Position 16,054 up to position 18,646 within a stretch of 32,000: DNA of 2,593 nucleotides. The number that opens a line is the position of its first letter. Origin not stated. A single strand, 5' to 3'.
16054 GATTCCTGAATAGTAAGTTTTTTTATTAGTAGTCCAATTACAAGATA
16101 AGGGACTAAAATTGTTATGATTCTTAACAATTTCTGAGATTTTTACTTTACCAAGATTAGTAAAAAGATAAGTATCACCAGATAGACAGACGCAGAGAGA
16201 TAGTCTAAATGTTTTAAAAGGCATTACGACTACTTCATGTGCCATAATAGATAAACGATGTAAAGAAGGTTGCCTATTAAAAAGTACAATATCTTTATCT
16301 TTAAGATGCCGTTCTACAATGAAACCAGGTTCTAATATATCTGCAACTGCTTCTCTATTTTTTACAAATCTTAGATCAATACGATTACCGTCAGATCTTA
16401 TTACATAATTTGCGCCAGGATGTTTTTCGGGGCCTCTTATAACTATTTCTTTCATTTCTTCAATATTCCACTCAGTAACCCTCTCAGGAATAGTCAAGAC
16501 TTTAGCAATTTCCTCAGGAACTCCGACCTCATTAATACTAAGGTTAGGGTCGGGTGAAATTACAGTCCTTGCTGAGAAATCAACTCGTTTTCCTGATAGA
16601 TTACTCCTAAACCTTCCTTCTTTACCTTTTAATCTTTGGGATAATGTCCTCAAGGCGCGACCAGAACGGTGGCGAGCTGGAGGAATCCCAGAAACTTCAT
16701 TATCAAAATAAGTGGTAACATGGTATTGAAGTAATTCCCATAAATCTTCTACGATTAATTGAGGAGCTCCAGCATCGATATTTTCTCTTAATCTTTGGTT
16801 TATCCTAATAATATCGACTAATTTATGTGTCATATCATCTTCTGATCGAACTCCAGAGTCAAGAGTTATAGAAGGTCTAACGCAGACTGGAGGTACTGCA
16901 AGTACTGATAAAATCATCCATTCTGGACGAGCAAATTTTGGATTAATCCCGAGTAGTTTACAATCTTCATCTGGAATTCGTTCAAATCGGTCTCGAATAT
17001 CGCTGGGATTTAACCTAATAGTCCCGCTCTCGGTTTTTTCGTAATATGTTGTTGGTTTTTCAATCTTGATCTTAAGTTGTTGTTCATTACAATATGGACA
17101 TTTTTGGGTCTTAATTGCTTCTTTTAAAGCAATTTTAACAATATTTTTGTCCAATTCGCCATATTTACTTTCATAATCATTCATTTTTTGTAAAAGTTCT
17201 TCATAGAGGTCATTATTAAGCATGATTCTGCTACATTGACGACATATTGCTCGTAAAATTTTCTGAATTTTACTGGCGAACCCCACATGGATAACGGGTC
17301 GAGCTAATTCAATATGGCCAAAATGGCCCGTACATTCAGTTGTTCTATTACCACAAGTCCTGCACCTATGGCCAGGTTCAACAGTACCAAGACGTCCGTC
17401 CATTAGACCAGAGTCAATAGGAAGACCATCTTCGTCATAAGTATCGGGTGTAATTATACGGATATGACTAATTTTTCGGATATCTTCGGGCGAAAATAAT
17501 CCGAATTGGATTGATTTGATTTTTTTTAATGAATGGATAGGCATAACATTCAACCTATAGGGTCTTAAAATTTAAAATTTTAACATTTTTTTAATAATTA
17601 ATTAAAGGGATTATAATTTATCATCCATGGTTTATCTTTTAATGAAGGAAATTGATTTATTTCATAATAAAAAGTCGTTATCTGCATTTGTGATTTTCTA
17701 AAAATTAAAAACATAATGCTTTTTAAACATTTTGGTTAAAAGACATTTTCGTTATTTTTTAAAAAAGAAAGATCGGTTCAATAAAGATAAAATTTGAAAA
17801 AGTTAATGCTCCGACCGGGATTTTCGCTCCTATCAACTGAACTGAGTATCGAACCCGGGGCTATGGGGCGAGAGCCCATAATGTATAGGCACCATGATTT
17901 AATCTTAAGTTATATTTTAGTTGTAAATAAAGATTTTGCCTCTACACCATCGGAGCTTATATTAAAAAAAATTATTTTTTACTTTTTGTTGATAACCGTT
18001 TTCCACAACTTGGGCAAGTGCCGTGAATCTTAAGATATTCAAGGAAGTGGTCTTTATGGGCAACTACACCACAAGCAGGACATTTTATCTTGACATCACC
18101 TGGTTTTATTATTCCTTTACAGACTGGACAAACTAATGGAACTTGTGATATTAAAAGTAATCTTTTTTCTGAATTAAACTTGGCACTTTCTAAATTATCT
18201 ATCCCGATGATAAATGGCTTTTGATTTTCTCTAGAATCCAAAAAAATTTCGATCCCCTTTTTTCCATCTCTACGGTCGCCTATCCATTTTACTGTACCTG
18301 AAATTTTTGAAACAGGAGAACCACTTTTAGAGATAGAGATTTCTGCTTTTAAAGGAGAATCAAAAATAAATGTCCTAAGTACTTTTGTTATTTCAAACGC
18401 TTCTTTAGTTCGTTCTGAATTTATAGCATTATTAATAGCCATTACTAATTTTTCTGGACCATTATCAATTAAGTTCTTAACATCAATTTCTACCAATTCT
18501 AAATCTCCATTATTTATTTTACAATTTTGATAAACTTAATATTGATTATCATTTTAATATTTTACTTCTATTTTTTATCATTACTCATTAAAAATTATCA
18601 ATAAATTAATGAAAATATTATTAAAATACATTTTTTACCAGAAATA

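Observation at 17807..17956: tRNA-Glu(CUC) gene with two non-canonical introns (D-loop and T-loop 59/60) and none at 37/38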

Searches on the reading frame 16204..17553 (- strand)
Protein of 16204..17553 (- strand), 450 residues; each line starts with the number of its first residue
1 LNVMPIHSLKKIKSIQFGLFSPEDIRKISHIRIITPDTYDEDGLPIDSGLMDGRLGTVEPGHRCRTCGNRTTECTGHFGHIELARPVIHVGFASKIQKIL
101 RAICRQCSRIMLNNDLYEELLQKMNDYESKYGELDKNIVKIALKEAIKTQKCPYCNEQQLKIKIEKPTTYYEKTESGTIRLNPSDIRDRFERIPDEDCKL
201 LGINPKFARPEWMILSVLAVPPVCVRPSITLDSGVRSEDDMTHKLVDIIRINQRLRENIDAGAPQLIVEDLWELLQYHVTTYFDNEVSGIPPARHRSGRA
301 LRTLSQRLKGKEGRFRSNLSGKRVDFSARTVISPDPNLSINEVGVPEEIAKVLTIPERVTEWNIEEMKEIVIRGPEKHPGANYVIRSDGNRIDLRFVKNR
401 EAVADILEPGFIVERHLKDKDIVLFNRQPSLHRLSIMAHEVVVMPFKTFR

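Call 15: find_homologous_proteins(query=window:16204-17553:-, max_evalue=1e-30)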
Query window:16204-17553:- (450 aa): 4508 proteins with E <= 1e-30 among 8000 candidates; the best 120 are listed.
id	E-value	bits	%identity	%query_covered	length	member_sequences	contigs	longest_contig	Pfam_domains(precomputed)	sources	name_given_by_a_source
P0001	1.8e-240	817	80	99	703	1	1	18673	PF00623.26,PF04997.18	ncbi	ncbi:MAG: hypothetical protein ACFFD2_04805, partial [Promethearchaeota archaeon]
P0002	1.5e-231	787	77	99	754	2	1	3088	PF00623.26,PF04983.24,PF05000.23,PF04997.18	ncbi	ncbi:MAG: DNA-directed RNA polymerase subunit A', partial [Candidatus Helarchaeales archaeon]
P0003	4.2e-229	779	77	98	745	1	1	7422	PF00623.26,PF04983.24,PF05000.23,PF04997.18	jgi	-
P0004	1.6e-216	738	71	98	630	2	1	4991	PF00623.26,PF04983.24,PF04997.18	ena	-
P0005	3.6e-215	733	71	98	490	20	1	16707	PF00623.26,PF04997.18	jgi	jgi:DNA-directed RNA polymerase subunit A'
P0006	4.8e-214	730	71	98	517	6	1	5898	PF00623.26,PF04983.24,PF04997.18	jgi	jgi:DNA-directed RNA polymerase subunit A'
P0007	1.4e-213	728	71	98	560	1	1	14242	PF00623.26,PF04983.24,PF04997.18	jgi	jgi:DNA-directed RNA polymerase subunit A'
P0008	1.4e-213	728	71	98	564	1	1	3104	PF00623.26,PF04983.24,PF04997.18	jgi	jgi:DNA-directed RNA polymerase subunit A'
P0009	1.5e-213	728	71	98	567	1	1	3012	PF00623.26,PF04983.24,PF04997.18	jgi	jgi:DNA-directed RNA polymerase subunit A'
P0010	1.6e-213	728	70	99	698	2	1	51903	PF00623.26,PF04983.24,PF04997.18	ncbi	ncbi:MAG: DNA-directed RNA polymerase subunit A', partial [Candidatus Thorarchaeota archaeon]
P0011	6.2e-211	719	69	98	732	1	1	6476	PF00623.26,PF04983.24,PF04997.18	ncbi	ncbi:MAG: DNA-directed RNA polymerase subunit A', partial [Candidatus Thorarchaeota archaeon]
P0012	2.1e-205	701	67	99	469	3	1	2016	PF00623.26,PF04997.18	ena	-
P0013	2.6e-204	697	68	98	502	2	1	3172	PF00623.26,PF04997.18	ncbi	ncbi:MAG: DNA-directed RNA polymerase subunit A', partial [Candidatus Hodarchaeales archaeon]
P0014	4.6e-204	697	69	99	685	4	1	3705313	PF00623.26,PF04983.24,PF04997.18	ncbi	-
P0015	2.6e-203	694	69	98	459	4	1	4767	PF00623.26,PF04997.18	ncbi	ncbi:MAG: DNA-directed RNA polymerase subunit A', partial [Candidatus Hodarchaeales archaeon]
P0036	6.5e-190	650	86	71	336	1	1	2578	PF04997.18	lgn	-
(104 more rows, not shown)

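Call 18: find_encoding_contigs(protein=P0001, flank=10000, max_places=3)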
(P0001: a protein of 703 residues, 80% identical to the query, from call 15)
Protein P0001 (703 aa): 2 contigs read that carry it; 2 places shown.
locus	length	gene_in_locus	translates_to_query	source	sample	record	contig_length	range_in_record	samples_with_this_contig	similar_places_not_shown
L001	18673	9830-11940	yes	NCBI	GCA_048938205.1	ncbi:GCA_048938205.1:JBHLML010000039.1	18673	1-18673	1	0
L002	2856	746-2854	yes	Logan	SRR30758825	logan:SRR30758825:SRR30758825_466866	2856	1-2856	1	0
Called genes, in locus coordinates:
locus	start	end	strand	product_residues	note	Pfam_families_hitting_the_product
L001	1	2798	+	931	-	?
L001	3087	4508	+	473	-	PF17767:NAPRTase_N, PF04095:NAPRTase, PF17956:NAPRTase_C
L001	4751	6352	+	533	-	PF01702:TGT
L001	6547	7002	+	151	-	PF14894:Lsm_C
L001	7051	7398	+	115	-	PF16992:RNA_pol_RpbG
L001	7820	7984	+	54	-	-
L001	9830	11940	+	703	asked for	PF04997:RNA_pol_Rpb1_1, PF00623:RNA_pol_Rpb1_2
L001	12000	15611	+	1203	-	PF00623:RNA_pol_Rpb1_2, PF04983:RNA_pol_Rpb1_3, PF05000:RNA_pol_Rpb1_4, PF04998:RNA_pol_Rpb1_5, PF14890:Intein_splicing (weak), PF14528:LAGLIDADG_3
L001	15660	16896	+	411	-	PF14890:Intein_splicing (weak), PF04998:RNA_pol_Rpb1_5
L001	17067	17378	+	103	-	PF01248:Ribosomal_L7Ae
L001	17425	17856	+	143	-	PF07650:KH_2, PF26594:KH_NusA_2nd (weak), PF13083:KH_KhpA-B (faint), PF26594:KH_NusA_2nd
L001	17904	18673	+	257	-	PF00294:PfkB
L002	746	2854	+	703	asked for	PF04997:RNA_pol_Rpb1_1, PF00623:RNA_pol_Rpb1_2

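Call 23: find_encoding_contigs(protein=P0003, flank=10000, max_places=3)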
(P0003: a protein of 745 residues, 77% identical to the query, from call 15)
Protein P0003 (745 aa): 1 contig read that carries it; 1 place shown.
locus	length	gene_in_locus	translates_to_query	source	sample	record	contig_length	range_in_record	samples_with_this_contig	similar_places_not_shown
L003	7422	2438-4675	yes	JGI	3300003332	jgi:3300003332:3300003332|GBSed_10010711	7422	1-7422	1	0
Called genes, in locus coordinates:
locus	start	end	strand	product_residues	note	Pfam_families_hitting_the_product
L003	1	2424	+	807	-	?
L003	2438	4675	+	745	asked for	PF04997:RNA_pol_Rpb1_1, PF00623:RNA_pol_Rpb1_2, PF04983:RNA_pol_Rpb1_3, PF05000:RNA_pol_Rpb1_4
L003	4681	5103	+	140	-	PF05000:RNA_pol_Rpb1_4, PF04998:RNA_pol_Rpb1_5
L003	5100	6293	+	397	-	PF04998:RNA_pol_Rpb1_5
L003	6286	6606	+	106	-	PF01248:Ribosomal_L7Ae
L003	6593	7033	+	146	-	PF07650:KH_2, PF13083:KH_KhpA-B (faint), PF26594:KH_NusA_2nd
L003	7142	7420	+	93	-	?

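Call 34: find_encoding_contigs(protein=P0036, flank=10000, max_places=5)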
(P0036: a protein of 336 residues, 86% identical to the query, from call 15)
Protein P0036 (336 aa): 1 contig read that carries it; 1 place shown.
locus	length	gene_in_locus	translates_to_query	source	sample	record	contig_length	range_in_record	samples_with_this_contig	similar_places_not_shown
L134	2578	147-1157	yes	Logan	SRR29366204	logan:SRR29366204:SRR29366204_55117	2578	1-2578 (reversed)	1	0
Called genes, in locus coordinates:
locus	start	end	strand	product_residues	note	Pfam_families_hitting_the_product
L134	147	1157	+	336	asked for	PF04997:RNA_pol_Rpb1_1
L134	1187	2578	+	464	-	?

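Call 35: find_encoding_contigs(protein=P0002, flank=10000, max_places=5)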
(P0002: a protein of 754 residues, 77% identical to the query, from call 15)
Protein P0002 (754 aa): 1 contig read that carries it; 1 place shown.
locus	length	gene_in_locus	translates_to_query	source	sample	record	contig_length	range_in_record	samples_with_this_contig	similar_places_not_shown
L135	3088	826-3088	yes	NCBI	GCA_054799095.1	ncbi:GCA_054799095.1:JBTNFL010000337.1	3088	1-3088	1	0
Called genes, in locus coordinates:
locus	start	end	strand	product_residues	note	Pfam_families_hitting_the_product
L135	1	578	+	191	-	PF00118:Cpn60_TCP1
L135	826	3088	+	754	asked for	PF04997:RNA_pol_Rpb1_1, PF00623:RNA_pol_Rpb1_2, PF04983:RNA_pol_Rpb1_3, PF05000:RNA_pol_Rpb1_4 (weak)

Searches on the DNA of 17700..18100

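Call 5: search_rna_families(source=window, start=17700, end=18100, threshold=evalue, max_evalue=10, show_alignments=5)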
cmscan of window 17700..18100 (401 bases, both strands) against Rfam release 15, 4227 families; matches with E-value up to 10: 3.
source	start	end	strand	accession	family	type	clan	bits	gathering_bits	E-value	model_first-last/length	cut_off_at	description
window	17834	17904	-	RF00005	tRNA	Gene; tRNA;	CL00001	17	29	0.76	1-71/71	no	tRNA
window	17756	17829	-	RF00649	mir-128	Gene; miRNA;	-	15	49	1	1-83/83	no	mir-128 microRNA precursor family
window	17739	17773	+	RF02852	Ysr206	Gene; sRNA;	-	9.6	124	5.7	60-94/312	no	Yersinia sRNA 206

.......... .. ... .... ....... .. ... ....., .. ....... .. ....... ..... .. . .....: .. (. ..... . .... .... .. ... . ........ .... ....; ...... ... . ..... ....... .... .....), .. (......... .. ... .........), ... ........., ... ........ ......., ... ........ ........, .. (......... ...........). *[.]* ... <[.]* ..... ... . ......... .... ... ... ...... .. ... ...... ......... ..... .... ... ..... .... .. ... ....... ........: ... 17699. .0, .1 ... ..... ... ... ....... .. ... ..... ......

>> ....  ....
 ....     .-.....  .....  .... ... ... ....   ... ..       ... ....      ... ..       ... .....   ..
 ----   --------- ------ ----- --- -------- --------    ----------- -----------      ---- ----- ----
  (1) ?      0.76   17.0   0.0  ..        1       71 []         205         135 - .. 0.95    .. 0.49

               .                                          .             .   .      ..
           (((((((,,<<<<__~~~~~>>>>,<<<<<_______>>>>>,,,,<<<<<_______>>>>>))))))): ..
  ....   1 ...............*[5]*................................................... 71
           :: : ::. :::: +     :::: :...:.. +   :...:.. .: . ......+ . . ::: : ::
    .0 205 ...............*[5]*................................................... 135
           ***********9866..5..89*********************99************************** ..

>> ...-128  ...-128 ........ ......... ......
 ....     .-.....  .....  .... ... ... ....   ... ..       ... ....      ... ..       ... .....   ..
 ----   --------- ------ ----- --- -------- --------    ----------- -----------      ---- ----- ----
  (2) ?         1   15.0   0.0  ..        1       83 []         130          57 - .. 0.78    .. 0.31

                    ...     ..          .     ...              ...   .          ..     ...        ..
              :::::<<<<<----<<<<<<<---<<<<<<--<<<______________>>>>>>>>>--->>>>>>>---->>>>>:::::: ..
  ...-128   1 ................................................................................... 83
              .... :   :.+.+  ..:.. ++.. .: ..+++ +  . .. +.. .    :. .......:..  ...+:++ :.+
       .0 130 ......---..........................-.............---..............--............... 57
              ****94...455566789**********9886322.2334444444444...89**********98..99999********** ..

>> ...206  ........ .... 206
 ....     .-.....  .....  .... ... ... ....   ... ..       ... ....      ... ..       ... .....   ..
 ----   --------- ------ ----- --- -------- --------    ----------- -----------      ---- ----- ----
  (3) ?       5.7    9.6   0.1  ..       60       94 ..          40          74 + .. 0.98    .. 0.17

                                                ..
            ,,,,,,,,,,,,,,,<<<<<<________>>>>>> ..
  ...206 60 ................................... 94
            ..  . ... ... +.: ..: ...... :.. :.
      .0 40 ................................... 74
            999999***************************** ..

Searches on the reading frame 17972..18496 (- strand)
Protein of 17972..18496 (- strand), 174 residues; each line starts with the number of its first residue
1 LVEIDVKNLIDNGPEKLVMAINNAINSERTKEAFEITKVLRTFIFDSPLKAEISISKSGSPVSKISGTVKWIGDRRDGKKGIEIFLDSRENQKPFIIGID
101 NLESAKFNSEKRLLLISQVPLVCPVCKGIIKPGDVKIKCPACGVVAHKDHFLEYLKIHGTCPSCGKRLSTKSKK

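Call 9: search_protein_families(library=pfam, proteins=[window:17972-18496:-])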
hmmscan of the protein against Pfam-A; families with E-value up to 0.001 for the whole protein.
window:17972-18496:- (174 aa): 3 families
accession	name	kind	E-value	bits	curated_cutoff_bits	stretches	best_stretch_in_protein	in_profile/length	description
PF14446.12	Prok-RING_1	-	0.00016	22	29.1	1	122-149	6-33/54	Prokaryotic RING finger family 1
PF07191.17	Zn_ribbon_6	-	0.00017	22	25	1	122-170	2-41/67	Double zinc ribbon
PF13639.12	zf-RING_2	-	0.00046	20.8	27.3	1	123-164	3-43/44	Ring finger domain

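Call 39: find_homologous_proteins(query=window:17975-18496:-, max_evalue=0.00001)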
Query window:17975-18496:- (174 aa): 24 proteins with E <= 0.00001 among 62 candidates.
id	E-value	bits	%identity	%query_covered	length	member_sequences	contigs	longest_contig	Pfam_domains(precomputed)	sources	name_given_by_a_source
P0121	9.2e-110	382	100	100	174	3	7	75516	-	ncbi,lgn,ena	ncbi:MAG: hypothetical protein ACTSWR_06325 [Candidatus Helarchaeota archaeon]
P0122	9.9e-83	294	73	99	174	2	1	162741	-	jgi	-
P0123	3.7e-82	292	73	99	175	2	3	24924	-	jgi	-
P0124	5.5e-80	285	72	99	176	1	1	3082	-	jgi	-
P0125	2.0e-79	283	71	99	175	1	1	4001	-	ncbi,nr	ncbi:MAG: hypothetical protein GF329_20120 [Candidatus Lokiarchaeota archaeon]|nr:hypothetical prote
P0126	2.8e-79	283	70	99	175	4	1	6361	PF14446.13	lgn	-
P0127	1.4e-73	264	68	99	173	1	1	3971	PF14446.13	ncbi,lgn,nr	ncbi:MAG: E3 ubiquitin-protein ligase [Promethearchaeota archaeon]|nr:MAG: E3 ubiquitin-protein liga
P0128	1.7e-72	261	65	99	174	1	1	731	-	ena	-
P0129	6.9e-68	246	61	99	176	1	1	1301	-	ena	-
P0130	6.1e-54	200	57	100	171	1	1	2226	-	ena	-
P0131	6.4e-54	200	56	99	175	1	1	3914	-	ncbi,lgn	-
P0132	1.1e-52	196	54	99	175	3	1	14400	PF18551.7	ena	-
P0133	2.0e-52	195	55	99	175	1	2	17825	-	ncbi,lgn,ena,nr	ncbi:MAG: hypothetical protein HWN66_10070 [Candidatus Helarchaeota archaeon]|nr:hypothetical protei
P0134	3.5e-52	195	54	99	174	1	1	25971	-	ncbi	-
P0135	1.5e-51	193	53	100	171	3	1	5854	PF13639.13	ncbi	-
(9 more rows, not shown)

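Call 40: find_encoding_contigs(protein=P0121, flank=3000, max_places=8)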
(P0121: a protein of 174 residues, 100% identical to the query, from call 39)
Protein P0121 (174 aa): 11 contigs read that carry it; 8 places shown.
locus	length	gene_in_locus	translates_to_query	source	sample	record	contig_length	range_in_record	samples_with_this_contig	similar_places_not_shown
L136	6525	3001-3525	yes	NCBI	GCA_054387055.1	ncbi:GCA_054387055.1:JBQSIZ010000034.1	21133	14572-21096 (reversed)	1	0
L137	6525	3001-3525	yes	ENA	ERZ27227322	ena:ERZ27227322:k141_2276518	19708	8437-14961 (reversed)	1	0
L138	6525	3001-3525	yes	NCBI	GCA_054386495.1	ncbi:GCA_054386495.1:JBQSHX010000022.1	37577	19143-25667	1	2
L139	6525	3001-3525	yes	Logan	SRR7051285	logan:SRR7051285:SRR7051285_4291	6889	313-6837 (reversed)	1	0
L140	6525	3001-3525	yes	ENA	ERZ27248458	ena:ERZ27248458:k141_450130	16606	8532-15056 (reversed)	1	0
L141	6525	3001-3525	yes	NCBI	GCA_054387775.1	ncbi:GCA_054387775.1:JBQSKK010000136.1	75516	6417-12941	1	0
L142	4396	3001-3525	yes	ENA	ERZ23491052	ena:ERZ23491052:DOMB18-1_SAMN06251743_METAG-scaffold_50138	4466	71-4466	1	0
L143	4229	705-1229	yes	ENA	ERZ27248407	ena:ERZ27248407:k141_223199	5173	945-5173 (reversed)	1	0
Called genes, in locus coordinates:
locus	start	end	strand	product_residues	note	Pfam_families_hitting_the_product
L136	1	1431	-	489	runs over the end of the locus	PF01702:TGT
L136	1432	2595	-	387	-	PF02749:QRPTase_N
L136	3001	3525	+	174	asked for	-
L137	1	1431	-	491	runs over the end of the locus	PF01702:TGT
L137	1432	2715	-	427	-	PF02749:QRPTase_N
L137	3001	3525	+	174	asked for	-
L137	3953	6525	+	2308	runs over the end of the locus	PF04997:RNA_pol_Rpb1_1, PF00623:RNA_pol_Rpb1_2, PF14890:Intein_splicing, PF00623:RNA_pol_Rpb1_2, PF04983:RNA_pol_Rpb1_3, PF05000:RNA_pol_Rpb1_4, PF04998:RNA_pol_Rpb1_5, PF14890:Intein_splicing, +2 more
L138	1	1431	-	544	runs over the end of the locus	PF01702:TGT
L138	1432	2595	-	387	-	PF02749:QRPTase_N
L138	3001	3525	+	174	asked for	-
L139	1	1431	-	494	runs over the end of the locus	?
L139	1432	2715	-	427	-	PF02749:QRPTase_N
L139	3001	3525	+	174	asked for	-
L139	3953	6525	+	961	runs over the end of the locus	?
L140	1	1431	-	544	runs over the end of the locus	PF01702:TGT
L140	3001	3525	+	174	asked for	-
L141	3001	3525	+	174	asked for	-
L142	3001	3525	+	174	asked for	-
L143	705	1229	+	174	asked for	-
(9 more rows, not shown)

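Call 41: find_encoding_contigs(protein=P0122, flank=3000, max_places=3)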
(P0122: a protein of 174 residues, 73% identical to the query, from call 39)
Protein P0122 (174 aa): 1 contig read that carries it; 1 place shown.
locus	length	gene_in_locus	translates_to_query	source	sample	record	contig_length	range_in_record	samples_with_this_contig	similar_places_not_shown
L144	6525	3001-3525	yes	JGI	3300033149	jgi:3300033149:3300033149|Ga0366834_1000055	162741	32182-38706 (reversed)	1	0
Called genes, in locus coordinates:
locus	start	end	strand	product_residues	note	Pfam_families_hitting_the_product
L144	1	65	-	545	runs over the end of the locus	PF01702:TGT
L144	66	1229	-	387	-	PF02749:QRPTase_N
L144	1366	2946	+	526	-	PF13537:GATase_7 (weak), PF00733:Asn_synthase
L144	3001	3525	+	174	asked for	-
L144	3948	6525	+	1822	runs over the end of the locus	PF04997:RNA_pol_Rpb1_1, PF00623:RNA_pol_Rpb1_2, PF04983:RNA_pol_Rpb1_3, PF05000:RNA_pol_Rpb1_4, PF04998:RNA_pol_Rpb1_5, PF14890:Intein_splicing, PF04998:RNA_pol_Rpb1_5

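Call 42: find_encoding_contigs(protein=P0123, flank=3000, max_places=4)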
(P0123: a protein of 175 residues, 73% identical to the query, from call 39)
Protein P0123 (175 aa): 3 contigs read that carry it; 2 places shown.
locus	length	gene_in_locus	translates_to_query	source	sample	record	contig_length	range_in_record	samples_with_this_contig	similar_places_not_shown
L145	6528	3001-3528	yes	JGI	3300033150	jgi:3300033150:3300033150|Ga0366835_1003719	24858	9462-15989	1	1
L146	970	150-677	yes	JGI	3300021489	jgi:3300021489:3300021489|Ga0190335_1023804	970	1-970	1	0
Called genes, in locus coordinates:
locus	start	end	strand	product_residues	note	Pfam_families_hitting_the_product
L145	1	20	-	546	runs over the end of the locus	PF01702:TGT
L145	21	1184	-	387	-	PF02749:QRPTase_N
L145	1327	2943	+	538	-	PF00733:Asn_synthase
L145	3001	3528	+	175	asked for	-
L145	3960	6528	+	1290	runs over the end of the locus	PF04997:RNA_pol_Rpb1_1, PF00623:RNA_pol_Rpb1_2, PF04983:RNA_pol_Rpb1_3, PF05000:RNA_pol_Rpb1_4, PF04998:RNA_pol_Rpb1_5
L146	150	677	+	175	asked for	-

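Call 44: find_encoding_contigs(protein=P0125, flank=3000, max_places=2)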
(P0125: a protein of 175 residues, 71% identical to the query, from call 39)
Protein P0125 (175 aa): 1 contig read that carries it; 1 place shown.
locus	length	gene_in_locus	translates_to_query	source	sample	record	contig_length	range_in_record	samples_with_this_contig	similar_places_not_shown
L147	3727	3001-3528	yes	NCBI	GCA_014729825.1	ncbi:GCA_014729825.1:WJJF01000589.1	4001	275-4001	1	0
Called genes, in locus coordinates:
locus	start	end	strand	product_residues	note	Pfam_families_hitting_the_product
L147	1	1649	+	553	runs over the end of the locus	PF01702:TGT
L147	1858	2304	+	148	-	PF14894:Lsm_C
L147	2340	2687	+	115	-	PF16992:RNA_pol_RpbG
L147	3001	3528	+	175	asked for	-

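Call 45: find_encoding_contigs(protein=P0126, flank=3000, max_places=2)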
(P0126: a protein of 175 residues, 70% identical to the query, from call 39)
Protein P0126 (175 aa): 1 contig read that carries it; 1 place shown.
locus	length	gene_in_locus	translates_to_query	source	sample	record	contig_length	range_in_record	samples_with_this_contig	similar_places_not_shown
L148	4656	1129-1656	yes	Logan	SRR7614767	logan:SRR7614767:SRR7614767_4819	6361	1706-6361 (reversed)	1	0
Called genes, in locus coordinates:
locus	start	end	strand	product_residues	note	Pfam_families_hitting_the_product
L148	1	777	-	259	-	?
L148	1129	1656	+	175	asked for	PF14446:Prok-RING_1 (faint)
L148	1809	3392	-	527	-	PF00733:Asn_synthase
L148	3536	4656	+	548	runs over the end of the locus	PF01702:TGT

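Call 46: find_encoding_contigs(protein=P0127, flank=3000, max_places=2)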
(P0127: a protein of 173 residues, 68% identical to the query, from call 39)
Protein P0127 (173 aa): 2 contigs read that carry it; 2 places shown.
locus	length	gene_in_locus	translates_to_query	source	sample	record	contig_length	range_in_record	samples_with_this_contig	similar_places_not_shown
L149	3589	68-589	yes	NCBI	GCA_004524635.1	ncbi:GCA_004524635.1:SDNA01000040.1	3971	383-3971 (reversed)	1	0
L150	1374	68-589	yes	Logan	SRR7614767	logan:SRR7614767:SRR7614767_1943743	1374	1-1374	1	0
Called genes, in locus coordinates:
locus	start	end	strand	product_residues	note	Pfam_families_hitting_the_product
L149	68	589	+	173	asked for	PF14446:Prok-RING_1 (weak)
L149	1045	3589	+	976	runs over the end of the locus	PF04997:RNA_pol_Rpb1_1, PF00623:RNA_pol_Rpb1_2, PF04983:RNA_pol_Rpb1_3, PF05000:RNA_pol_Rpb1_4, PF04998:RNA_pol_Rpb1_5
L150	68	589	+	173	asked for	PF14446:Prok-RING_1 (weak)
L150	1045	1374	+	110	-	?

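Call 47: find_encoding_contigs(protein=P0133, flank=3000, max_places=2)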
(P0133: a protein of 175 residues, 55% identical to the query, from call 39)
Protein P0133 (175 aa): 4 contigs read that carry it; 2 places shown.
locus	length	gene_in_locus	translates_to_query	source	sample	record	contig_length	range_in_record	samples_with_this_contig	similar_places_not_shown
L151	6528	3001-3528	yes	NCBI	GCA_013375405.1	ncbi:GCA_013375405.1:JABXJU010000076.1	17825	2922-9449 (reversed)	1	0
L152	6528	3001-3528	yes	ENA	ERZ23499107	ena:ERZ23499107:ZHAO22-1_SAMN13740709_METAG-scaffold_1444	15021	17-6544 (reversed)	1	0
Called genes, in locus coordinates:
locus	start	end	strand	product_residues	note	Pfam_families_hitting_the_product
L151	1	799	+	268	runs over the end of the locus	-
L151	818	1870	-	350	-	PF01663:Phosphodiest, PF00884:Sulfatase, PF01676:Metalloenzyme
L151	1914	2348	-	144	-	PF01877:RNA_binding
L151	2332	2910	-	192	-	PF13238:AAA_18, PF13207:AAA_17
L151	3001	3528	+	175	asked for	-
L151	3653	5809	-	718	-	-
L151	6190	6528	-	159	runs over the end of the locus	PF08923:MAPKK1_Int, PF03259:Robl_LC7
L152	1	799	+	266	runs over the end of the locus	-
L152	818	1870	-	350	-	PF01663:Phosphodiest, PF00884:Sulfatase, PF01676:Metalloenzyme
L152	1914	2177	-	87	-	-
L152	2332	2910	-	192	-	PF13238:AAA_18, PF13207:AAA_17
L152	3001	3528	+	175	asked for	-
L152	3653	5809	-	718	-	-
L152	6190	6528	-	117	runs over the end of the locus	?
